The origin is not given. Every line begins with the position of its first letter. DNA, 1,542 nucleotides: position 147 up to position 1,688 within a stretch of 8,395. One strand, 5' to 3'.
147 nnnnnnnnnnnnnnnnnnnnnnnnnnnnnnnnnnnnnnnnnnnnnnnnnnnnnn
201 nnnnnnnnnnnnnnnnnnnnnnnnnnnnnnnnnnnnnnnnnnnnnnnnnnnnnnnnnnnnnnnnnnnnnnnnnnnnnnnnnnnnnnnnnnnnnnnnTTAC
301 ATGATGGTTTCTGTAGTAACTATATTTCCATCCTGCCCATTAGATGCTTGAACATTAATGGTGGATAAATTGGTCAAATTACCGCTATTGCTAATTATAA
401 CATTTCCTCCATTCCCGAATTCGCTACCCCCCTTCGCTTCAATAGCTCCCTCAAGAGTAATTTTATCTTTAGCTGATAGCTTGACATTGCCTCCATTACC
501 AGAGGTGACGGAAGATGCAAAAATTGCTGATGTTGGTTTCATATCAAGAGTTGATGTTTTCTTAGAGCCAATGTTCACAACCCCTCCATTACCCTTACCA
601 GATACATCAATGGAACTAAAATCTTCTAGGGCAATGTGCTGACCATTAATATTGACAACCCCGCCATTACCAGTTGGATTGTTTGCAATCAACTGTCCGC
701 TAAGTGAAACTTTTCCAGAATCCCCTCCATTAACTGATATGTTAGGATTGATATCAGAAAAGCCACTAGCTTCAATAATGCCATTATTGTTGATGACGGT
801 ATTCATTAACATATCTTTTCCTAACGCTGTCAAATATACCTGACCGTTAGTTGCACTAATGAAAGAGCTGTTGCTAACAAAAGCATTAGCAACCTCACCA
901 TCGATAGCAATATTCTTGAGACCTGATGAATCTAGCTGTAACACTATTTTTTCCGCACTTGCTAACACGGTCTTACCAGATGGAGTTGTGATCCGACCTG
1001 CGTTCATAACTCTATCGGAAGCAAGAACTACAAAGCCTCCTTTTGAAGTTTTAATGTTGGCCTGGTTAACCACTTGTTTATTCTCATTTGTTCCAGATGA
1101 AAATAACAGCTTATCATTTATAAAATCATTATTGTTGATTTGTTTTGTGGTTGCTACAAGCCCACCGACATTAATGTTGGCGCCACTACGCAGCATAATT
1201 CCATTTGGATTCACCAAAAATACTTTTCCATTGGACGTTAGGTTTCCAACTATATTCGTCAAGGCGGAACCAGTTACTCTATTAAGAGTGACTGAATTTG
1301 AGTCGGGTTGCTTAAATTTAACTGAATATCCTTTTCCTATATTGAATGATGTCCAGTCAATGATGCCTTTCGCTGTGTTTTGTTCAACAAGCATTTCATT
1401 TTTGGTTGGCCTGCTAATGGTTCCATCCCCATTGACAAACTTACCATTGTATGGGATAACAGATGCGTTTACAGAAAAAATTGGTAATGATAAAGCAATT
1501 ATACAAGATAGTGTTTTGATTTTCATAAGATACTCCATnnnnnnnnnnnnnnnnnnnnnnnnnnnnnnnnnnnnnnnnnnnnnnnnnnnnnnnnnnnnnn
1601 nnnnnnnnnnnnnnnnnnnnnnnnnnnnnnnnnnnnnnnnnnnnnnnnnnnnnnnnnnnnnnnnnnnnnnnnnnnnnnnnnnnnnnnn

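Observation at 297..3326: Compact tpsB-tpsA two-partner secretion operon with a miniature 413-aa TpsA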

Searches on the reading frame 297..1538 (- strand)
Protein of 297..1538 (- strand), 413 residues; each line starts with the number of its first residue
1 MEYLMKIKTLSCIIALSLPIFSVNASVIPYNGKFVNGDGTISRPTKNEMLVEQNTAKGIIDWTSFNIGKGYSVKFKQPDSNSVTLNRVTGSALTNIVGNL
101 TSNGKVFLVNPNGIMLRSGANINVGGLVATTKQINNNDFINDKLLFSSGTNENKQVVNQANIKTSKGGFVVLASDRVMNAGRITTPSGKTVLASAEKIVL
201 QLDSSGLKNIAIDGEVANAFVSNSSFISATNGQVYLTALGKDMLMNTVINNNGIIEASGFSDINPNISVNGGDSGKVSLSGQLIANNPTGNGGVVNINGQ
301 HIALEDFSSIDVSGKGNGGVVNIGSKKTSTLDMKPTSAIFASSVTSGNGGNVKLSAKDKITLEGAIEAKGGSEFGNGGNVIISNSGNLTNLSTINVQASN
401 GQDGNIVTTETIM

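Call 5: search_protein_families(proteins=[window:300-1538:-], library=ncbifam, max_evalue=0.01)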
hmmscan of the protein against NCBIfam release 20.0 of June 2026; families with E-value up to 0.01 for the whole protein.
window:300-1538:- (413 aa): 1 family
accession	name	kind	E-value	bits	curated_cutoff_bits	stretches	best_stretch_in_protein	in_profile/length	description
TIGR01901.1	adhes_NPXG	domain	1.3e-22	79.5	29.1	1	60-134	2-78/79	filamentous hemagglutinin N-terminal domain-containing protein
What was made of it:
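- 297..1526 (-): tpsA: 409-aa mini exoprotein (alternative in-frame ATG at 1538 gives 413 aa). Short classical signal peptide (cleavage predicted by eye after SVNA), then one continuous right-handed beta-helix equal to the EtpA secretion (NTS) domain. Mature protein about 39.9 kDa. TIGR01901 (call 5).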

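Call 6: profile_search(protein=window:297-1538:-)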
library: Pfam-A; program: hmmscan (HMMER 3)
A. the first sequence (413 residues): domains with independent E <= 10: 2; with E <= 0.001: 1
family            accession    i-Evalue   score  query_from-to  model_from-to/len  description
TPS               PF05860.19    1.5e-29   104.2      28-278         4-251/252  TPS secretion domain
Beta-Casp         PF10996.14        1.7     9.6     138-184        51-91/120  Beta-Casp domain
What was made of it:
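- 297..1526 (-): Pfam TPS 1.5e-29 (call 6).
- On Two-partner secretion (type Vb) system: Pfam TPS E 1.5e-29, residues 28-278 (call 6).
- Checked: Pfam TPS PF05860, E 1.5e-29, residues 28-278 (call 6).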

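Call 12: find_homologous_proteins(query=window:300-1538:-, max_evalue=0.001)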
Query window:300-1538:- (413 aa): 181 proteins with E <= 0.001 among 8000 candidates; the best 120 are listed.
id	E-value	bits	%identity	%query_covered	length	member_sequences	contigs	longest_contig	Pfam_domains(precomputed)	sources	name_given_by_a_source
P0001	2.3e-248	841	99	100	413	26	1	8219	PF05860.20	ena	-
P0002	6.8e-227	771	91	99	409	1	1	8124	PF05860.20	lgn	-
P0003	5.6e-225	764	93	100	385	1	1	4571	PF05860.20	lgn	-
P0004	1.2e-221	753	93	99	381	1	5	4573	PF05860.20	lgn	-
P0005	1.3e-216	737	87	100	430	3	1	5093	PF05860.20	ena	-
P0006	3.7e-137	475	60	99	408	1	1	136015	PF05860.20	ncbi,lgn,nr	ncbi:TPA: filamentous hemagglutinin N-terminal domain-containing protein [Klebsiella quasipneumoniae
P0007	6.8e-136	471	61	97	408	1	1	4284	PF05860.20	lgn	-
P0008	1.0e-106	375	47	99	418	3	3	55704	PF05860.20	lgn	-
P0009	4.2e-104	367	47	98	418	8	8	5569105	PF05860.20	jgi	jgi:filamentous hemagglutinin family protein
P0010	3.2e-103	364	47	98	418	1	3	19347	PF05860.20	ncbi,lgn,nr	ncbi:filamentous hemagglutinin N-terminal domain-containing protein [Salmonella enterica subsp. sala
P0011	5.4e-103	363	47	97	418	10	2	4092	PF05860.20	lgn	-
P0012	2.3e-97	344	47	92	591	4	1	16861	PF13018.12,PF05860.20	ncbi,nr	ncbi:filamentous hemagglutinin N-terminal domain-containing protein, partial [Cronobacter sakazakii]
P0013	1.1e-91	326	43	98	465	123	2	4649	PF13018.12,PF05860.20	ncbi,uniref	ncbi:filamentous hemagglutinin N-terminal domain-containing protein, partial [Escherichia coli]|unir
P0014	3.8e-90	321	44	98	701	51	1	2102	PF05860.20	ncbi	ncbi:TPA: filamentous hemagglutinin N-terminal domain-containing protein, partial [Escherichia coli]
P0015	6.5e-90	320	43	98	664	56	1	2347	PF13018.12,PF05860.20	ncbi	ncbi:filamentous hemagglutinin N-terminal domain-containing protein, partial [Escherichia coli]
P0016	1.2e-89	319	43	98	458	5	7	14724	PF13018.12,PF05860.20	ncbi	ncbi:filamentous hemagglutinin, partial [Escherichia coli]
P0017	2.0e-89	318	42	99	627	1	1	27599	PF13018.12,PF05860.20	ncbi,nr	ncbi:filamentous hemagglutinin N-terminal domain-containing protein, partial [Salmonella enterica su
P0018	2.9e-89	318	42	98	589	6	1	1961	PF13018.12,PF05860.20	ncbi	ncbi:TPA: filamentous hemagglutinin N-terminal domain-containing protein, partial [Salmonella enteri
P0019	3.3e-89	318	43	98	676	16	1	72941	PF13018.12,PF05860.20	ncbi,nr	ncbi:TPA: filamentous hemagglutinin N-terminal domain-containing protein, partial [Escherichia coli]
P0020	4.4e-89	317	42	99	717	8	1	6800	PF13018.12,PF05860.20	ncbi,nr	ncbi:filamentous hemagglutinin N-terminal domain-containing protein, partial [Salmonella enterica]|n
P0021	5.5e-89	317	44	94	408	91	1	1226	PF05860.20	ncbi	ncbi:filamentous hemagglutinin N-terminal domain-containing protein, partial [Escherichia coli]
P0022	1.4e-88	315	43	99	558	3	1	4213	PF13018.12,PF05860.20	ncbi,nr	ncbi:filamentous hemagglutinin N-terminal domain-containing protein, partial [Salmonella enterica su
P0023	9.6e-88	313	44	99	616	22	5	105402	PF13018.12,PF05860.20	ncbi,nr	ncbi:filamentous hemagglutinin N-terminal domain-containing protein, partial [Salmonella enterica]|n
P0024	1.7e-87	312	42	97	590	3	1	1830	PF13018.12,PF05860.20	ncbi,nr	ncbi:filamentous hemagglutinin N-terminal domain-containing protein, partial [Salmonella enterica]|n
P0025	1.7e-87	312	41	98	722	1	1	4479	PF13018.12,PF05860.20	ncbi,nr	ncbi:filamentous hemagglutinin N-terminal domain-containing protein, partial [Escherichia coli]|nr:f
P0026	3.1e-87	311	42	98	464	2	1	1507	PF13018.12,PF05860.20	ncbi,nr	ncbi:filamentous hemagglutinin N-terminal domain-containing protein, partial [Salmonella enterica]|n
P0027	3.3e-87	311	42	97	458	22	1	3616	PF13018.12,PF05860.20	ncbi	ncbi:TPA: filamentous hemagglutinin N-terminal domain-containing protein, partial [Salmonella enteri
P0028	3.6e-87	311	42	97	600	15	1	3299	PF13018.12,PF05860.20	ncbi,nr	ncbi:filamentous hemagglutinin N-terminal domain-containing protein, partial [Salmonella enterica]|n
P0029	2.1e-86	308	42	98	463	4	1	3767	PF13018.12,PF05860.20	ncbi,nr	ncbi:filamentous hemagglutinin N-terminal domain-containing protein, partial [Salmonella enterica]|n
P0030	8.3e-86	306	43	99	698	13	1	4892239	PF13018.12,PF05860.20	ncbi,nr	ncbi:filamentous hemagglutinin [Salmonella enterica subsp. enterica]|nr:filamentous hemagglutinin [S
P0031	1.0e-85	306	42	98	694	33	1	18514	PF13018.12,PF05860.20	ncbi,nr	ncbi:filamentous hemagglutinin N-terminal domain-containing protein, partial [Salmonella enterica su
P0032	1.3e-85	306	44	93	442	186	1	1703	PF13018.12,PF05860.20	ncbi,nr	ncbi:filamentous hemagglutinin N-terminal domain-containing protein, partial [Salmonella enterica]|n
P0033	1.3e-84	302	42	99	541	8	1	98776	PF13018.12,PF05860.20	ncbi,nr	ncbi:filamentous hemagglutinin N-terminal domain-containing protein, partial [Salmonella enterica su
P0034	5.4e-84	300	42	99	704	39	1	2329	PF13018.12,PF05860.20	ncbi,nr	ncbi:filamentous hemagglutinin N-terminal domain-containing protein, partial [Salmonella enterica]|n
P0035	5.5e-84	300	43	99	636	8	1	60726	PF13018.12,PF05860.20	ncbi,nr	ncbi:filamentous hemagglutinin N-terminal domain-containing protein, partial [Salmonella enterica]|n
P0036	2.2e-83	298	40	99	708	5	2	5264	PF13018.12,PF05860.20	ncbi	ncbi:TPA: filamentous hemagglutinin N-terminal domain-containing protein, partial [Salmonella enteri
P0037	1.2e-80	289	47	76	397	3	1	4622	PF13018.12,PF05860.20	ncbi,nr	ncbi:filamentous hemagglutinin N-terminal domain-containing protein, partial [Salmonella enterica su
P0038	1.6e-80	289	46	81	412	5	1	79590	PF13018.12,PF05860.20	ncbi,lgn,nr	ncbi:filamentous hemagglutinin N-terminal domain-containing protein [Salmonella enterica]|nr:filamen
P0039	4.1e-80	288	45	84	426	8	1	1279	PF05860.20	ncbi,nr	ncbi:filamentous hemagglutinin N-terminal domain-containing protein, partial [Salmonella enterica]|n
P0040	1.2e-79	286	41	85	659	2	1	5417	PF13018.12,PF05860.20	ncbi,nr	ncbi:filamentous hemagglutinin N-terminal domain-containing protein, partial [Salmonella enterica]|n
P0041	6.7e-79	284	39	99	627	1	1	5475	PF13018.12,PF05860.20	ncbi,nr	ncbi:filamentous hemagglutinin N-terminal domain-containing protein, partial [Salmonella enterica su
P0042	3.5e-77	278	37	99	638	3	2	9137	PF13018.12,PF05860.20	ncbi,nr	ncbi:filamentous hemagglutinin N-terminal domain-containing protein, partial [Salmonella enterica]|n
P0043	6.3e-63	231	39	86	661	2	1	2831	PF05860.20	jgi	jgi:filamentous hemagglutinin family protein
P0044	6.4e-60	221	37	93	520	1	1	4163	PF05860.20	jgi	-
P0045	7.4e-58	214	40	88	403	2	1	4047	PF05860.20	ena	-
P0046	7.3e-56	208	35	97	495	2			PF05860.20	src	-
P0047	6.0e-55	205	35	88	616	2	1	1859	PF05860.20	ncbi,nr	ncbi:MAG: filamentous hemagglutinin N-terminal domain-containing protein, partial [Polaromonas sp.]|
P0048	2.2e-54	203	40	77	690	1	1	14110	PF13018.12,PF05860.20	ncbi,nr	ncbi:filamentous hemagglutinin N-terminal domain-containing protein, partial [Salmonella enterica su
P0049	3.0e-54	203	33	97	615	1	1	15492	PF05860.20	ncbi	ncbi:MAG: filamentous hemagglutinin N-terminal domain-containing protein [Pseudomonadota bacterium]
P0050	8.9e-53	198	35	88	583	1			PF05860.20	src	-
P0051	4.2e-52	195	36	84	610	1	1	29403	PF05860.20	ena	-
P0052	5.2e-52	195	35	98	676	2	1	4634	PF05860.20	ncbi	ncbi:MAG: filamentous hemagglutinin N-terminal domain-containing protein, partial [Nitrospinales bac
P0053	4.5e-50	189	34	90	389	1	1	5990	PF05860.20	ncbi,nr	ncbi:MAG TPA: filamentous hemagglutinin N-terminal domain-containing protein, partial [Burkholderial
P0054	6.0e-49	185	35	91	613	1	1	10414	PF13018.12,PF05860.20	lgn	-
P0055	2.5e-47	180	34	94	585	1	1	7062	PF13018.12,PF05860.20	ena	-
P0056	4.1e-46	176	30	92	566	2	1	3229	PF05860.20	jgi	jgi:filamentous hemagglutinin family protein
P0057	6.5e-46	175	34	78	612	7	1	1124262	PF05860.20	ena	-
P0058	1.5e-45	174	30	89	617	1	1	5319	PF05860.20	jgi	jgi:filamentous hemagglutinin family protein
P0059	2.3e-45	173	37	78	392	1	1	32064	PF05860.20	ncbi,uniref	ncbi:two-partner secretion domain-containing protein [Symbiopectobacterium sp.]|uniref:two-partner s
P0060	4.1e-44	169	33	93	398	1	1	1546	PF05860.20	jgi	jgi:filamentous hemagglutinin family protein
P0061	4.4e-44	169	34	89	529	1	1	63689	PF05860.20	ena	-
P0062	3.0e-43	166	35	79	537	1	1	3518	PF13018.12,PF05860.20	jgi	-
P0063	4.9e-43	166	31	83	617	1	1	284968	PF05860.20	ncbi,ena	-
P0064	6.6e-43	165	35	86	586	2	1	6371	PF13018.12,PF05860.20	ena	-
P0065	8.0e-43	165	36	60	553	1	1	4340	PF05860.20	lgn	-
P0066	6.2e-42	162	31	85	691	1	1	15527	PF05860.20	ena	-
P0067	7.2e-42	162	37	74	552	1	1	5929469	PF13018.12,PF05860.20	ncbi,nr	ncbi:filamentous hemagglutinin [Pseudomonas orientalis]|nr:filamentous hemagglutinin [Pseudomonas or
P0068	1.3e-41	161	41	62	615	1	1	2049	PF05860.20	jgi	-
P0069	2.8e-41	160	34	87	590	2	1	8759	PF05860.20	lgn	-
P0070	3.6e-41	159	31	90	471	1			PF05860.20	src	-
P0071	3.9e-41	159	37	68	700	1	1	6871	PF05860.20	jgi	-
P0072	4.4e-41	159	32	90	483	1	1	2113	PF05860.20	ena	-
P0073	4.6e-41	159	37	73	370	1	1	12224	PF05860.20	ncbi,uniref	ncbi:filamentous hemagglutinin N-terminal domain-containing protein, partial [Zavarzinia sp.]|uniref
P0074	6.1e-41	159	35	83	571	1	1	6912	PF05860.20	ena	-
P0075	9.5e-41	158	33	86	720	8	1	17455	PF05860.20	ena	-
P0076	7.1e-40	155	36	84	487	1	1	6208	PF05860.20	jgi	jgi:filamentous hemagglutinin family protein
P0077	5.0e-39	152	34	85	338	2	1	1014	PF05860.20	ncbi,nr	ncbi:MAG: filamentous hemagglutinin N-terminal domain-containing protein, partial [Methylococcaceae 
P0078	1.0e-38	151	32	77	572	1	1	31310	PF05860.20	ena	-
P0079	1.6e-38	151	33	91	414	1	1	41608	PF05860.20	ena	-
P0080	3.5e-38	150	31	85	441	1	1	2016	PF05860.20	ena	-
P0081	5.9e-38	149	32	92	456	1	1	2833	PF05860.20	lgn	-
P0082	1.2e-37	148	32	89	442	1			PF05860.20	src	-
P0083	2.0e-37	147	38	66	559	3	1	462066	PF05860.20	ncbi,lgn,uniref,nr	ncbi:two-partner secretion domain-containing protein [Solimonas variicoloris]|uniref:two-partner sec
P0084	2.8e-37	147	31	85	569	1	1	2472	PF05860.20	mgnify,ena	mgnify:CR=1 FL=1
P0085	3.3e-37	146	31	82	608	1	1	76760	PF05860.20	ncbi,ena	-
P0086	6.8e-37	145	31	87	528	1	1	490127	PF05860.20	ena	-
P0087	1.3e-36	144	34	74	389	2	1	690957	PF05860.20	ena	-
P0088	4.7e-36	143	30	96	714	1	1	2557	PF05860.20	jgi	-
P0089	9.5e-36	142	31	97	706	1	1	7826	PF13018.12,PF05860.20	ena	-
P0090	1.1e-35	141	30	96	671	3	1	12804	PF05860.20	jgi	jgi:filamentous hemagglutinin family protein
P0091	1.4e-35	141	31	89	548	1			PF05860.20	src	-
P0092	1.6e-35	141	34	71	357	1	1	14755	PF05860.20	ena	-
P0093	2.6e-35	140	34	73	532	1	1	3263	PF05860.20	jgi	jgi:filamentous hemagglutinin family protein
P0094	3.5e-35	140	37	72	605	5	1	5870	PF05860.20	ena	-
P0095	7.1e-35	139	33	94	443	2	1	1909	PF05860.20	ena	-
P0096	1.4e-34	138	32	81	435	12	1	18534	PF05860.20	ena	-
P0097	1.9e-34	137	34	99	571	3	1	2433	PF05860.20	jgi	jgi:filamentous hemagglutinin family protein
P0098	4.5e-34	136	28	92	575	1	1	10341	PF05860.20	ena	-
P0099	5.8e-34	136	32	85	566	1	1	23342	PF05860.20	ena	-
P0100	5.9e-34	136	31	84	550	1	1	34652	PF05860.20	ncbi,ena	-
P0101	1.2e-33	135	31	95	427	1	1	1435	PF05860.20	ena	-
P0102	1.2e-33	135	30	97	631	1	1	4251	PF05860.20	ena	-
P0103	1.4e-33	135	32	85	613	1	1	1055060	PF05860.20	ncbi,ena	-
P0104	1.7e-33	134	33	81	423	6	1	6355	PF05860.20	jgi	jgi:filamentous hemagglutinin family protein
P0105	1.7e-33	134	31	88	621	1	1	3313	PF05860.20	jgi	jgi:filamentous hemagglutinin family protein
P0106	2.2e-33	134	30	85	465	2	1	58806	PF05860.20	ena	-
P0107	2.6e-33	134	32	74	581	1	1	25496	PF05860.20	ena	-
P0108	3.8e-33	133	33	68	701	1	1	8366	PF05860.20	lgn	-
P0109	4.5e-33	133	31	93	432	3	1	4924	PF05860.20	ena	-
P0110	7.7e-33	132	34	74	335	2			PF05860.20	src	-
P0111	8.1e-33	132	34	35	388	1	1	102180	PF05860.20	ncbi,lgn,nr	ncbi:MAG: filamentous hemagglutinin N-terminal domain-containing protein [Rhodocyclales bacterium]|n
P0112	2.4e-32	130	32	83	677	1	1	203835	PF05860.20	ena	-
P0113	2.5e-32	130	36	71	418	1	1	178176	PF05860.20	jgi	jgi:filamentous hemagglutinin family protein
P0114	3.6e-32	130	30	98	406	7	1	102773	PF05860.20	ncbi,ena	-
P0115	6.3e-32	129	33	79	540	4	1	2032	PF05860.20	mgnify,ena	mgnify:FL=1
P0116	7.4e-32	129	34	72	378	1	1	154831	PF05860.20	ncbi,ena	-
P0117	1.1e-31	128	32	85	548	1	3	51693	PF05860.20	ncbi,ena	-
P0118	2.5e-31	127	39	51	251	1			PF05860.20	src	-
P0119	5.6e-31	126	31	87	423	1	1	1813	PF05860.20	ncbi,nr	ncbi:MAG: filamentous hemagglutinin N-terminal domain-containing protein, partial [bacterium]|nr:fil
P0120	2.0e-30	124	30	87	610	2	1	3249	PF05860.20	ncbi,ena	-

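Call 15: find_encoding_contigs(protein=P0006, flank=10000, max_places=3)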
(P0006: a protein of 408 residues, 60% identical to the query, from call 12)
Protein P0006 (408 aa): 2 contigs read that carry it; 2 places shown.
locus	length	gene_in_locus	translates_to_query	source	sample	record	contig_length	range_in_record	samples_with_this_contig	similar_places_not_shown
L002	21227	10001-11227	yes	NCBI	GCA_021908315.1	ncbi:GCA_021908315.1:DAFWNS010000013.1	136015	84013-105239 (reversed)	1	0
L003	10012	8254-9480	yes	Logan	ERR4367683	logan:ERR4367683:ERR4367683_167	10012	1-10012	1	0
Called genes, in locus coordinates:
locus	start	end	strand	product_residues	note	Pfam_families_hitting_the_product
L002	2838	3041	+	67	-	PF09075:STb_secrete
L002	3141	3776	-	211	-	PF13462:Thioredoxin_4, PF01323:DSBA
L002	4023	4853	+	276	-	PF12833:HTH_18, PF00165:HTH_AraC (weak)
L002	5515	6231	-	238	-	PF27470:TfpB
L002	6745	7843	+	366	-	PF01527:HTH_Tnp_1, PF13384:HTH_23 (weak), PF13518:HTH_28 (weak), PF13276:HTH_21, PF00665:rve, PF13683:rve_3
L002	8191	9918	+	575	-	PF08479:POTRA_2, PF03865:ShlB (faint)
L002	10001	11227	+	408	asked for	PF05860:TPS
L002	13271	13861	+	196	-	PF13565:HTH_32 (faint)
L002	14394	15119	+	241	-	PF12833:HTH_18, PF00165:HTH_AraC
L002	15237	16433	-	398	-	-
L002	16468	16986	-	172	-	PF00419:Fimbrial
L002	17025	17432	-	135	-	PF00345:PapD_N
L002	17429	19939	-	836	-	PF13954:PapC_N, PF00577:Usher, PF13953:PapC_C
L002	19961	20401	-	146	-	PF00345:PapD_N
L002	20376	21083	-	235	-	PF00345:PapD_N, PF02753:PapD_C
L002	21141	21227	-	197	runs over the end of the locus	PF00419:Fimbrial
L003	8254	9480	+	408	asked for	PF05860:TPS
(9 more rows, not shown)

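Call 16: find_encoding_contigs(protein=P0009, flank=10000, max_places=4)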
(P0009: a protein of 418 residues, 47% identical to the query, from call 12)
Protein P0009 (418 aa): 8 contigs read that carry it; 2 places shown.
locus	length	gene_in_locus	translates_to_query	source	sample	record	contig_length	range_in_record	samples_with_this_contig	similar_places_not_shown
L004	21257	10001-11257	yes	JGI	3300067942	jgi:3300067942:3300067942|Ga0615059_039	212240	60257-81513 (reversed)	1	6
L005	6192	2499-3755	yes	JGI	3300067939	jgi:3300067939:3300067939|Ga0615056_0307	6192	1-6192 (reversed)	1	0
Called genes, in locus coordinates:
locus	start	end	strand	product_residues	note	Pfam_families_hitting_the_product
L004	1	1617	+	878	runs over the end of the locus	PF13954:PapC_N, PF00577:Usher, PF13953:PapC_C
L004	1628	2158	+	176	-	PF00419:Fimbrial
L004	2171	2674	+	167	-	-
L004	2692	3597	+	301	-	PF09160:FimH_man-bind, PF00419:Fimbrial (weak)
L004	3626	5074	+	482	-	PF00563:EAL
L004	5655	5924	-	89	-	PF00665:rve (faint)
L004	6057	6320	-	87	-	PF01527:HTH_Tnp_1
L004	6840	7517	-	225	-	-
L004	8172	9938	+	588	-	PF08479:POTRA_2, PF03865:ShlB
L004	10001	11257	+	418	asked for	PF05860:TPS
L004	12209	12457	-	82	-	-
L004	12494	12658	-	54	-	-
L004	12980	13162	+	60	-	-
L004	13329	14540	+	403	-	PF00364:Biotin_lipoyl (faint), PF25973:BSH_CzcB (faint), PF26002:Beta-barrel_AprE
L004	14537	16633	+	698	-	PF03412:Peptidase_C39, PF00664:ABC_membrane, PF02463:SMC_N (faint), PF00005:ABC_tran, PF13304:AAA_21 (faint)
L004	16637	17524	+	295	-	-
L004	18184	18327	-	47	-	-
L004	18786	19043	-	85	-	PF06610:AlaE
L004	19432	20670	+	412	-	PF05977:MFS_3, PF07690:MFS_1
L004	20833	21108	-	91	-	PF13508:Acetyltransf_7 (weak), PF14542:Acetyltransf_CG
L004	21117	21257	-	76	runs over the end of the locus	PF06902:Fer4_19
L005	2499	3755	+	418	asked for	PF05860:TPS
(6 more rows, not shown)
